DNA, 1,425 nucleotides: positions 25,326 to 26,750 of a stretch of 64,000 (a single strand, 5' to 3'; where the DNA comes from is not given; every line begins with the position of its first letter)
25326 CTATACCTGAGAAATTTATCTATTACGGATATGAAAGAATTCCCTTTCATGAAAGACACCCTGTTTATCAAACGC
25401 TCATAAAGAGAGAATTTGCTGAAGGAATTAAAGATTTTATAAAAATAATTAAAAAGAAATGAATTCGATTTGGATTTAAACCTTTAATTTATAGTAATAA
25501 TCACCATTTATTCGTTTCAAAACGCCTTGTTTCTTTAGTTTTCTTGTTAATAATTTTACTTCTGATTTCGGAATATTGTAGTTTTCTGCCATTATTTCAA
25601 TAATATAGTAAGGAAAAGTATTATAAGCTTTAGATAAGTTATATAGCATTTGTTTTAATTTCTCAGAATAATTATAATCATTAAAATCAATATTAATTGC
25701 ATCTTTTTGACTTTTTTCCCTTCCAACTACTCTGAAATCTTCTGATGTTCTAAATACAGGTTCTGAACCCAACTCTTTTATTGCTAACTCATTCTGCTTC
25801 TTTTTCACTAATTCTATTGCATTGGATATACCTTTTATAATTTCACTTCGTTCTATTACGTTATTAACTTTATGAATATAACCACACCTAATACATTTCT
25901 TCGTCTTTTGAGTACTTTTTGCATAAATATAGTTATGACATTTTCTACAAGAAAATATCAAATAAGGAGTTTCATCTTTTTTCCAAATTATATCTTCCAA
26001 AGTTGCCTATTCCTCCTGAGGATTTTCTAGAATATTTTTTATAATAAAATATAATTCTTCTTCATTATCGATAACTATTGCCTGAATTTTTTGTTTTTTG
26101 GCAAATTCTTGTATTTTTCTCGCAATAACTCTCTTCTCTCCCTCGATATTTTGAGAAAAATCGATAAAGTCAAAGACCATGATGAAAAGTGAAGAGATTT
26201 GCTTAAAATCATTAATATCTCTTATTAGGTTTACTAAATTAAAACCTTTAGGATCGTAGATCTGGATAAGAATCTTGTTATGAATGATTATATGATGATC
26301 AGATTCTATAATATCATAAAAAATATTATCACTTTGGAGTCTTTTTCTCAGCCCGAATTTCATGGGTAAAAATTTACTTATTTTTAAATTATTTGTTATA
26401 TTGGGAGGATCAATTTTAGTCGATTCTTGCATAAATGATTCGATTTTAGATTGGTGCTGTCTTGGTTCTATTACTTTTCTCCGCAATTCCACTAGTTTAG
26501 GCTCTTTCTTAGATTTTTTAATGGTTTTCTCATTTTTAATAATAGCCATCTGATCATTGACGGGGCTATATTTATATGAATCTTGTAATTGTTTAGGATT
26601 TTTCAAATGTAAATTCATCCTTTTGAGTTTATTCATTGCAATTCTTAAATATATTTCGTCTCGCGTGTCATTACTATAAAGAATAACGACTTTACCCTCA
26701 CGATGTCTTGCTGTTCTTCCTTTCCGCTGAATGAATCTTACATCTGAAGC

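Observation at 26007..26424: Hef-family helicase whose ERCC4/XPF nuclease domain appears catalytically eroded and lacks the (HhH)2 tail (FANCM-like state)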

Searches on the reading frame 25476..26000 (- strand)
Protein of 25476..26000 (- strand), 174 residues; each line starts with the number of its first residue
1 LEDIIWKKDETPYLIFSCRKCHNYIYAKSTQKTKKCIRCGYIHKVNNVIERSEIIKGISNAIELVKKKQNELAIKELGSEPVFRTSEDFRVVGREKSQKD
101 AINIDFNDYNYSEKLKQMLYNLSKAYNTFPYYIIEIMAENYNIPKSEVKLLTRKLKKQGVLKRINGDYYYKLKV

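Call 15: search_protein_families(library=pfam, proteins=[window:25476-26000:-], max_evalue=0.01)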
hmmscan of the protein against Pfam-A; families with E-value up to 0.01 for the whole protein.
window:25476-26000:- (174 aa): 4 families
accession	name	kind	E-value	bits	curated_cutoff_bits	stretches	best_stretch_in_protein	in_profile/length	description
PF09082.15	DUF1922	-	1.1e-07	32.3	30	1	13-69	2-55/56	Domain of unknown function (DUF1922)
PF19134.6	DUF5817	-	0.00096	19.5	31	1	13-47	1-35/57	Domain of unknown function (DUF5817)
PF14522.11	Cytochrome_C7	-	0.0041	17.3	24.8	1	17-39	43-65/67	Cytochrome c7 and related cytochrome c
PF02150.21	Zn_ribbon_RPB9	-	0.007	16.7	25.2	0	18-42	4-30/36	RNA polymerases M/15 Kd subunit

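Call 33: search_protein_families(library=ncbifam, proteins=[window:25476-26000:-], max_evalue=0.01)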
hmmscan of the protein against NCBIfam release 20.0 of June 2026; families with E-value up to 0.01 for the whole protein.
window:25476-26000:- (174 aa): 1 family
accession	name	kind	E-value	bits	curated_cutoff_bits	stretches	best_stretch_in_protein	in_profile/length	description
TIGR01210.1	TIGR01210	equivalog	0.0022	17.3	212.15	1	30-80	27-77/313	archaeosine biosynthesis radical SAM protein RaSEA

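Call 39: search_solved_structures(query=window:25476-26000:-, max_evalue=5)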
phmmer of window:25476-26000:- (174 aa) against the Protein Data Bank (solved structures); distinct sequences matched with E-value up to 5: 10.
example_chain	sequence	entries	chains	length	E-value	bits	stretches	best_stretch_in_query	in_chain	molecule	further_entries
2ply_A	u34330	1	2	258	0.023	17.7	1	109-171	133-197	Selenocysteine-specific elongation factor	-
1gh9_A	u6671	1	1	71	0.074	16.1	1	13-71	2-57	8.3 KDA PROTEIN (GENE MTH1184)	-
1lva_A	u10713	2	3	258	0.077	16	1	109-171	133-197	Selenocysteine-specific elongation factor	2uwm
1i3q_I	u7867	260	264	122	0.14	15.1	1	17-65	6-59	DNA-DIRECTED RNA POLYMERASE II 14.2KD POLYPEPTIDE | DNA-directed RNA polymerase II, chain RPB9 | DNA-directed RNA polymerase II 14.2 kDa polypeptide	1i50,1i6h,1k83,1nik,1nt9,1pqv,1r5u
5fmf_I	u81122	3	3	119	0.15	15.1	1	17-65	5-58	DNA-DIRECTED RNA POLYMERASE II SUBUNIT RPB9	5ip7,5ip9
5c44_I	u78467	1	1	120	0.15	15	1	17-65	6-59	DNA-directed RNA polymerase II subunit RPB9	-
1wsu_A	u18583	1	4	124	0.19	14.7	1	113-171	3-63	Selenocysteine-specific elongation factor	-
5wxk_B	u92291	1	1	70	0.21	14.6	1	32-95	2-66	Elongation factor P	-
3qt1_I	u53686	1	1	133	0.67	13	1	17-65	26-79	DNA-directed RNA polymerase II subunit RPB9, DNA-directed RNA polymerase III subunit RPC10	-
6wdr_Z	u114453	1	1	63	1.1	12.2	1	122-165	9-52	40S ribosomal protein S25-A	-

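Call 86: search_protein_families(library=padloc, proteins=[window:25479-26000:-], max_evalue=0.001)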
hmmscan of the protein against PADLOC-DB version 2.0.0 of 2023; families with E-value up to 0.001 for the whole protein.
window:25479-26000:- (174 aa): 0 families

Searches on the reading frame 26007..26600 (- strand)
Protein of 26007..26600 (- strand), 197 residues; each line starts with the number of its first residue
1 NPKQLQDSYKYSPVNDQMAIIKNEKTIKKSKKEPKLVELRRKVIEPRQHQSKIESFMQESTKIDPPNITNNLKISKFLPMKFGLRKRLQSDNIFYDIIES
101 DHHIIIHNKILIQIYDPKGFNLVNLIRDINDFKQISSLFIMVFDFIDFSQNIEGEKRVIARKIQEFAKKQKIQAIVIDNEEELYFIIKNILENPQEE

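Call 3: search_protein_families(library=pfam, proteins=[window:26007-26600:-], max_evalue=1)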
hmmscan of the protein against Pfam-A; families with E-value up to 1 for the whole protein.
window:26007-26600:- (197 aa): 0 families

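Call 4: search_protein_families(library=ncbifam, proteins=[window:26007-26600:-], max_evalue=1)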
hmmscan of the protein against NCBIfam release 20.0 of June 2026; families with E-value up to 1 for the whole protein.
window:26007-26600:- (197 aa): 1 family
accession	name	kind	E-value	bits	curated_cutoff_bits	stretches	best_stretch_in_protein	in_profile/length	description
TIGR02086.1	IPMI_arch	subfamily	0.21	10.2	410.15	1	105-175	22-90/411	3-isopropylmalate dehydratase/homoaconitate hydratase family large subunit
